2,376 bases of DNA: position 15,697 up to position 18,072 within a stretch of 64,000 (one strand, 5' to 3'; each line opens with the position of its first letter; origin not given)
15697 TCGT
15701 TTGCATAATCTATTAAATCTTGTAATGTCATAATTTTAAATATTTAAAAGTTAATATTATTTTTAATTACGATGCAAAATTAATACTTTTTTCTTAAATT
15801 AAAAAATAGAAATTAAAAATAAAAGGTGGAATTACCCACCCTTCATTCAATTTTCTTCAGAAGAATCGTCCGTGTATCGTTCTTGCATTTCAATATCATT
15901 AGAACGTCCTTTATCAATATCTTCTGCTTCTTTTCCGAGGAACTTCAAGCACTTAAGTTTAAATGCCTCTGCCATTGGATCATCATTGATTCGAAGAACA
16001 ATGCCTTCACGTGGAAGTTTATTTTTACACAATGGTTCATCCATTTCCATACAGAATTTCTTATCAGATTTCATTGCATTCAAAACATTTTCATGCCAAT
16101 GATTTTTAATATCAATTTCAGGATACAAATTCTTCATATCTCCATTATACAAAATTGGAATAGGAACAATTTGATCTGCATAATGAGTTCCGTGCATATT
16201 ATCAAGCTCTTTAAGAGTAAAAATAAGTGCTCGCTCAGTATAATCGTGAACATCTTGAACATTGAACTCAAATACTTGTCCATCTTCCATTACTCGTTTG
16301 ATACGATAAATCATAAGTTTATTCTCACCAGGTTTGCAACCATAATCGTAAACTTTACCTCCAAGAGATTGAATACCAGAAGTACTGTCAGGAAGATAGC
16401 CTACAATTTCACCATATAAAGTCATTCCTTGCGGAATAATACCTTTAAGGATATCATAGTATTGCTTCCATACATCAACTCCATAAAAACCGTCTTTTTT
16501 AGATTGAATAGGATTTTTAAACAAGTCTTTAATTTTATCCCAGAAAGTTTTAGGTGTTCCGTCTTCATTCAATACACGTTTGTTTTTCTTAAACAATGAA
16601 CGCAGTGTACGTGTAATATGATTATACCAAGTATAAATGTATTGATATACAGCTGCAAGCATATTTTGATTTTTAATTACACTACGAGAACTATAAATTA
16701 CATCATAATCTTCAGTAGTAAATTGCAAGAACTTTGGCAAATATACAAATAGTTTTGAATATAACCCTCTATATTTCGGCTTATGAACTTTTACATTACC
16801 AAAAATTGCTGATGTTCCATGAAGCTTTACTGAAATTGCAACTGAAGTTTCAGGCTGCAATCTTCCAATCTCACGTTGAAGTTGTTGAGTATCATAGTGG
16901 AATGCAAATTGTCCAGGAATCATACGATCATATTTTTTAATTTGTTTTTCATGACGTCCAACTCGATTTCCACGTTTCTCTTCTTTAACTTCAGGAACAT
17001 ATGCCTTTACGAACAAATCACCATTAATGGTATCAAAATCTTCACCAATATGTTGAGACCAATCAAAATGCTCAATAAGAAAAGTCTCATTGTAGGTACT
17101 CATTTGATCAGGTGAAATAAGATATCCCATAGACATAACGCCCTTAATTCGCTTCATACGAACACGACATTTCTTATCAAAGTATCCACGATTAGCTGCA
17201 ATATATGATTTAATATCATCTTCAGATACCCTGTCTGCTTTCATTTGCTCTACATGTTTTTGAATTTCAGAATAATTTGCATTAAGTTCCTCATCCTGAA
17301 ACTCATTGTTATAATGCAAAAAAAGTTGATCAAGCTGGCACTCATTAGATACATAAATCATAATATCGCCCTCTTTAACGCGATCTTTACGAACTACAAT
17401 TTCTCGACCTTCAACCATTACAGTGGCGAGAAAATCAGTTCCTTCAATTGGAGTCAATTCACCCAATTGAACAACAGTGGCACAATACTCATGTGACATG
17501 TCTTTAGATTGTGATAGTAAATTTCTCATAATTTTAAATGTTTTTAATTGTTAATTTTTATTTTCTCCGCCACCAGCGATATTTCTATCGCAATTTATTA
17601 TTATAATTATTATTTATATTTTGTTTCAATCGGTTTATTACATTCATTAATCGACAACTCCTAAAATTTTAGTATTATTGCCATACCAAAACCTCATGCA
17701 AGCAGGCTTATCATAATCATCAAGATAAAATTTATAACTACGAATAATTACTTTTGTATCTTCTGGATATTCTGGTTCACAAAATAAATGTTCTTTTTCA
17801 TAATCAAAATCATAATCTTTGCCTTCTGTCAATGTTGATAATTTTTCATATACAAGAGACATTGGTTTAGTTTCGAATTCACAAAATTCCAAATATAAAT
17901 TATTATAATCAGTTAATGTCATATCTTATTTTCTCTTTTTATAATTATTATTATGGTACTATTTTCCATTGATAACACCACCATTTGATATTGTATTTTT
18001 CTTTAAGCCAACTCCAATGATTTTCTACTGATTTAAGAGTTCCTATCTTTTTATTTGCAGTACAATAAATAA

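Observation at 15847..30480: RNA repair and translation module: Rnl2-like ligase, CCA-adding enzyme and RF2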

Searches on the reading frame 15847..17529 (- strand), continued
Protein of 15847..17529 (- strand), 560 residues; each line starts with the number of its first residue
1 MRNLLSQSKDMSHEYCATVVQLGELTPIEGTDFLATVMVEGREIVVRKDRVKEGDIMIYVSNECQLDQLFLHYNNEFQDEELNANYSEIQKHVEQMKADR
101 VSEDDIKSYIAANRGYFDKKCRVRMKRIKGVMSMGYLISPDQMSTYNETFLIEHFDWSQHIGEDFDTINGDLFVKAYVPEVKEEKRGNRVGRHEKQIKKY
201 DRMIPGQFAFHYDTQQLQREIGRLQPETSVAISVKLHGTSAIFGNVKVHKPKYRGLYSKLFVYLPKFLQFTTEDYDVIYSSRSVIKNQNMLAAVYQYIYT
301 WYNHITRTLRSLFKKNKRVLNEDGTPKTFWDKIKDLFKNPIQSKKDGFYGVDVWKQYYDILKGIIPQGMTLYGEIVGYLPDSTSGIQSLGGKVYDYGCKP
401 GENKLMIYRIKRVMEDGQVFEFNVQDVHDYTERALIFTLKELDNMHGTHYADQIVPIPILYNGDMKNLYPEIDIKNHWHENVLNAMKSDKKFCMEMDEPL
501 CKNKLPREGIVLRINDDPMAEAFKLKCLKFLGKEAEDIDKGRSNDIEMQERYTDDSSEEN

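Call 29: fold_search(model_id=the predicted structure, library=pdb)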
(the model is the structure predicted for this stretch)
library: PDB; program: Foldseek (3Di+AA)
matches with E <= 10: 459; with E <= 0.001: 17
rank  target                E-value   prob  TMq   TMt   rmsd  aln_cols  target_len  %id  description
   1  6vt4                  3.3e-13  1.00  0.41  0.64  10.0       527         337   15  Naegleria gruberi RNA ligase R149A mutant apo (released 2020-04-08)
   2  5cou                  8.6e-13  1.00  0.40  0.62  10.3       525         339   15  Structure and mechanism of a eukaryal nick-sealing RNA ligase K170M+ATP (released 2015-10-28)
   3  6vt5                  8.6e-13  1.00  0.39  0.60  10.6       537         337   15  Naegleria gruberi RNA ligase R4a K121A mutant apo (released 2020-04-08)
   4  6vte                  1.1e-12  1.00  0.40  0.62  10.2       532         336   16  Naegleria gruberi RNA Ligase K170M mutant with AMP and Mn (released 2020-04-08)
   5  6vt0                  1.5e-12  1.00  0.41  0.64  10.1       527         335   14  Naegleria gruberi RNA ligase K170A mutant apo (released 2020-04-08)
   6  6vtd                  1.6e-12  1.00  0.41  0.65  11.5       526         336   16  Naegleria gruberi RNA ligase R149A mutant with ATP and Mn (released 2020-04-08)
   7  5cot                  1.6e-12  1.00  0.41  0.64  10.1       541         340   14  Structure and mechanism of a eukaryal nick-sealing RNA ligase (released 2015-10-28)
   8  6vt1_A                2.1e-12  1.00  0.40  0.62   9.9       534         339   16  Naegleria gruberi RNA ligase D172A mutant apo (released 2020-04-08)
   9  6vtf_A                2.1e-12  1.00  0.39  0.60  10.8       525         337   15  Naegleria gruberi RNA ligase with PPi (released 2020-04-08)
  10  6vt3                  2.4e-12  1.00  0.39  0.60  10.1       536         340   14  Naegleria gruberi RNA ligase K326A mutant apo (released 2020-04-08)
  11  6vt8                  4.6e-12  1.00  0.40  0.63  11.4       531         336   16  Naegleria gruberi RNA ligase E312A mutant with AMP and Mn (released 2020-04-08)
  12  6vtg_A                7.6e-12  1.00  0.40  0.61  10.6       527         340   16  Naegleria gruberi RNA ligase E227A mutant apo (released 2020-04-08)
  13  6vt9                  1.5e-11  1.00  0.40  0.64  10.1       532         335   14  Naegleria gruberi RNA ligase E227A mutant with ATP and Mn (released 2020-04-08)
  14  1xdn                  2.2e-06  1.00  0.26  0.50  13.4       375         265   14  High resolution crystal structure of an editosome enzyme from trypanosoma brucei: RNA editing ligase 1 (released 2004-12-07)
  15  2hvr_B                1.4e-04  1.00  0.24  0.39  11.7       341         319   13  Structure of T4 RNA Ligase 2 with Nicked 5'-Adenylated nucleic acid duplex containing a 3'-deoxyribonucleotide at the  (released 2006-10-17)
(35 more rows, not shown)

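Call 30: search_solved_structures(query=A1, max_evalue=1, show_alignments=2)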
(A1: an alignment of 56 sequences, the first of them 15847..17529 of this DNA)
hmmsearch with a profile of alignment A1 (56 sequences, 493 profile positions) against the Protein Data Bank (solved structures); distinct sequences matched with E-value up to 1: 9.
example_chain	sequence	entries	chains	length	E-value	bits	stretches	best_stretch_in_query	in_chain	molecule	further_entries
5cot_A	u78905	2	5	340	7.1e-06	28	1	17-69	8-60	Naegleria gruberi RNA ligase | RNA ligase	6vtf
6vt5_A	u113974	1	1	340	7.3e-06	27.9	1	17-69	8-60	RNA Ligase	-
6vt4_A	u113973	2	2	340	7.3e-06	27.9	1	17-69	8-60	RNA Ligase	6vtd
6vt1_A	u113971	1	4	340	7.6e-06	27.9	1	17-69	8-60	RNA Ligase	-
6vt9_A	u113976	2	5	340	7.7e-06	27.8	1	17-69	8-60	RNA ligase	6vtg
5cou_A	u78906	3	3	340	8.1e-06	27.8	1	17-69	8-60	Naegleria gruberi RNA ligase | RNA ligase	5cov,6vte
6vt0_A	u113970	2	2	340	8.8e-06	27.7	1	17-69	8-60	RNA Ligase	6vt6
6vt3_A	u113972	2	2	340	1.3e-05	27.1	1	17-69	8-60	RNA Ligase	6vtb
6vt8_A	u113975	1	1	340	2.2e-05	26.3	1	17-69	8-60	RNA Ligase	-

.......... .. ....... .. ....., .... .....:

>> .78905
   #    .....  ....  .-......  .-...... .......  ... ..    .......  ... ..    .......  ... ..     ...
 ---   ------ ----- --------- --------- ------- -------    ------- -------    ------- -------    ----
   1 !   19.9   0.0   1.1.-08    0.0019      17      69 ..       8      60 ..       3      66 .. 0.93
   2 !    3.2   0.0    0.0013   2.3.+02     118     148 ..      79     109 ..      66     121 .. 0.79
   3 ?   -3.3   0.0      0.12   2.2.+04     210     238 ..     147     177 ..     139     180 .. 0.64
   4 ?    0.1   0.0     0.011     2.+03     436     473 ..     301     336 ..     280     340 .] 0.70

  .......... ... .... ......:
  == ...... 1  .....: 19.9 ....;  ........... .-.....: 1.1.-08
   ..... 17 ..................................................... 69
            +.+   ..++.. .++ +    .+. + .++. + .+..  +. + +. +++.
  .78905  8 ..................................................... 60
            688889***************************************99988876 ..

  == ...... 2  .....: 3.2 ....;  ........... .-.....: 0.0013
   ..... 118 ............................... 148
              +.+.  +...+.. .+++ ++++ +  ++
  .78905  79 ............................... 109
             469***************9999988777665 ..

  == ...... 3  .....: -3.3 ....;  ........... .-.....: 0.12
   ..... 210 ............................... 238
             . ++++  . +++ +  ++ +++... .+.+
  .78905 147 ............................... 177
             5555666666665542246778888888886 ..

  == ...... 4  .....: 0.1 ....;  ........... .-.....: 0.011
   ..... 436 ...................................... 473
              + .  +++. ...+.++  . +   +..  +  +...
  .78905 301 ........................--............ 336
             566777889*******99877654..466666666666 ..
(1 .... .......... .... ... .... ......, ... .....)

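Call 34: find_encoding_contigs(protein=P0004, flank=10000, max_places=3)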
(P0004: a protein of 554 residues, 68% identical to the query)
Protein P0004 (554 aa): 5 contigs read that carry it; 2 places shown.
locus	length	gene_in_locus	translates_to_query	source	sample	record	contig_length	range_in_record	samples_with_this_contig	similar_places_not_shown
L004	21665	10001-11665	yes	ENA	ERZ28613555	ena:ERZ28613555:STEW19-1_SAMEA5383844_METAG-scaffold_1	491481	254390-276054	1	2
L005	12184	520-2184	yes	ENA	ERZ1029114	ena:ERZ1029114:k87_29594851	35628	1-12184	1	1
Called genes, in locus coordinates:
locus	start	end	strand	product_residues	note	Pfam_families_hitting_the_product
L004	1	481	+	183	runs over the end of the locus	-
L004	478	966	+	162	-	-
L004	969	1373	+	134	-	-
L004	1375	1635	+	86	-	-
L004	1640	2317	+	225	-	PF09414:RNA_ligase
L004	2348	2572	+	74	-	-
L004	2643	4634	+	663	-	-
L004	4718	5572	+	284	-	PF13353:Fer4_12, PF04055:Radical_SAM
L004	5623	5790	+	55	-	-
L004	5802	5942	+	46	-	-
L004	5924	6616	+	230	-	PF18907:DUF5662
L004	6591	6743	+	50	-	-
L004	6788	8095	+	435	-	PF00145:DNA_methylase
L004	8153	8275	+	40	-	-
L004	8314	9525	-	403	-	PF01385:OrfB_IS605, PF07282:Cas12f1-like_TNB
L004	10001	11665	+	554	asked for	PF21189:PHA02142 (faint)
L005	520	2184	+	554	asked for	PF21189:PHA02142 (faint)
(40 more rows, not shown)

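Call 90: get_annotated_region(hit=H24, flank=5000)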
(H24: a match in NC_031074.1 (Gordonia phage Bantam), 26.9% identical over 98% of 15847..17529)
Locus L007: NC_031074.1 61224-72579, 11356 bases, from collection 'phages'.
description: Gordonia phage Bantam, complete genome.
organism: Gordonia phage Bantam (NCBI taxid 1887641)
taxonomy: Viruses; Duplodnaviria; Heunggongvirae; Uroviricota; Caudoviricetes; Bantamvirus; Bantamvirus bantam
host: Gordonia terrae 3612; source: soil; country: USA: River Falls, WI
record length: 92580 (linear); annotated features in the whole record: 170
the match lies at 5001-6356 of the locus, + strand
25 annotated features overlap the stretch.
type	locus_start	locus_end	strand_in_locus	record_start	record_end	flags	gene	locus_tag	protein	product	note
CDS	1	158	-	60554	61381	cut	89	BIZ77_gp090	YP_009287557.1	HTH DNA binding protein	-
CDS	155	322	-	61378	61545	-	90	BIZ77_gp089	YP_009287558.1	hypothetical protein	-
CDS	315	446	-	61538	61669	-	91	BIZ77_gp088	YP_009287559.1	hypothetical protein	-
CDS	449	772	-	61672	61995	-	92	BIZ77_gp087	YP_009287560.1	hypothetical protein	-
CDS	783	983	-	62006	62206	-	93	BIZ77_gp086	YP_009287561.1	excisionase and transcriptional regulator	HTH DNA binding domain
CDS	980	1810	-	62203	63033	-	94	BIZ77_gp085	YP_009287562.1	RecT-like ssDNA annealing protein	RecT ssDNA binding protein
CDS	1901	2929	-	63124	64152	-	95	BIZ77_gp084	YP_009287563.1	RecE-like recombination exonuclease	RecE exonuclease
CDS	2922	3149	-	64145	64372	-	96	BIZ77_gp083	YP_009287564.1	hypothetical protein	-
CDS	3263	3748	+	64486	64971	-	97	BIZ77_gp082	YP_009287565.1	transcriptional repressor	HTH DNA binding protein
CDS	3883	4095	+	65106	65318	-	98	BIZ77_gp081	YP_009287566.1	hypothetical protein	-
CDS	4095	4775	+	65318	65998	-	99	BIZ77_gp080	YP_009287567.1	nucleotidyltransferase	-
CDS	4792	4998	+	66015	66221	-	100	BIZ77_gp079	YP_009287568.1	hypothetical protein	-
CDS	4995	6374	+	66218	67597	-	101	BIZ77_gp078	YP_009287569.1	RNA ligase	-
CDS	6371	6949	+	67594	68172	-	102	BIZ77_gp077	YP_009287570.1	HNH endonuclease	-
CDS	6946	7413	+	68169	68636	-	103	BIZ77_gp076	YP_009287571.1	hypothetical protein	-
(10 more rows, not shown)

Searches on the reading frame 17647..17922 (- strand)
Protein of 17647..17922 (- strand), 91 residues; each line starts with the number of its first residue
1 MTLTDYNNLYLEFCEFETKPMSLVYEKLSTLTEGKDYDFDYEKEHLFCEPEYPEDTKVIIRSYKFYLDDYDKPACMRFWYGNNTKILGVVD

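Call 75: search_protein_families(library=pfam, proteins=[window:17647-17922:-], max_evalue=0.01)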
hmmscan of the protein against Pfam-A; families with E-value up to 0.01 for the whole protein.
window:17647-17922:- (91 aa): 0 families
